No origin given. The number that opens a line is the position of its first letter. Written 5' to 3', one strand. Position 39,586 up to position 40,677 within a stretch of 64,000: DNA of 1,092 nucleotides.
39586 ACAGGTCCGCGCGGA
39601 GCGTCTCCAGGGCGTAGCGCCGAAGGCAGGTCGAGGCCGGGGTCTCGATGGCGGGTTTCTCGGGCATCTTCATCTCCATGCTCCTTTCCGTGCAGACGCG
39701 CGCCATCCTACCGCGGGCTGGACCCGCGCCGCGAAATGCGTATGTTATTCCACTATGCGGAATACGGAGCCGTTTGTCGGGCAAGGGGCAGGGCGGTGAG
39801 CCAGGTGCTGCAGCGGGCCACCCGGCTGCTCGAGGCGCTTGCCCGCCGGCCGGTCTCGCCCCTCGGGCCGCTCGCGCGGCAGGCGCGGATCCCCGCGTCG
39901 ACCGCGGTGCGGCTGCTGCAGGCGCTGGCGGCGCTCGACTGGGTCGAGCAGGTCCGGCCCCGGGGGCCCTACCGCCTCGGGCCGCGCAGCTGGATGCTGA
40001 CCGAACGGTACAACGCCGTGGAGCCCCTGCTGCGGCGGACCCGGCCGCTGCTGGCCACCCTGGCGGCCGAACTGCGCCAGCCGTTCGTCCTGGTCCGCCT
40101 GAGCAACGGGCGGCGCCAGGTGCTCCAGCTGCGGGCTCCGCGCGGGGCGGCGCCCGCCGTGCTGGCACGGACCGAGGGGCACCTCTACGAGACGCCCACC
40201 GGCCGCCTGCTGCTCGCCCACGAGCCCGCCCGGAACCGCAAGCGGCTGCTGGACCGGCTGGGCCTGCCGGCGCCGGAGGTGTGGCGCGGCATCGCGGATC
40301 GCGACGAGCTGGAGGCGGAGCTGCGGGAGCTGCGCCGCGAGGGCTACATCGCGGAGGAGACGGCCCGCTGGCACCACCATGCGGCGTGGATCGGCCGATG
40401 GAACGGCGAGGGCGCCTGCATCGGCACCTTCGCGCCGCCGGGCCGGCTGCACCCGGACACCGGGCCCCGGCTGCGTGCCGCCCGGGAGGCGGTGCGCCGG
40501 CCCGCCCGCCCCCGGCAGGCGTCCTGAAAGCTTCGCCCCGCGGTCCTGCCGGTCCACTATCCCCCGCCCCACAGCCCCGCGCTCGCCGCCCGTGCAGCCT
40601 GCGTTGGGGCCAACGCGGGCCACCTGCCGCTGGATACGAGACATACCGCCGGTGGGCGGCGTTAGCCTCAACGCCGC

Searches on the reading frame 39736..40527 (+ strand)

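Call 33: search_protein_families(library=pfam, proteins=[window:39736-40527:+], max_evalue=0.001)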
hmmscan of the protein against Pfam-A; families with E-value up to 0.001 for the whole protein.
window:39736-40527:+ (263 aa): 4 families
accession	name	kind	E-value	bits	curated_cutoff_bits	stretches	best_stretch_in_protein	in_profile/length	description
PF09339.16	HTH_IclR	-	6.2e-09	35.9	22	1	25-73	2-51/52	IclR helix-turn-helix domain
PF01614.24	IclR_C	-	0.00032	20.7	24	1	149-208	61-119/174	Bacterial transcriptional regulator IclR C-terminal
PF25213.1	HVO_A0261_N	-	0.00035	20.8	35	1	27-92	12-74/86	HVO_A0261 N-terminal domain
PF12802.13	MarR_2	-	0.0008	20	27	0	28-77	7-57/61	MarR family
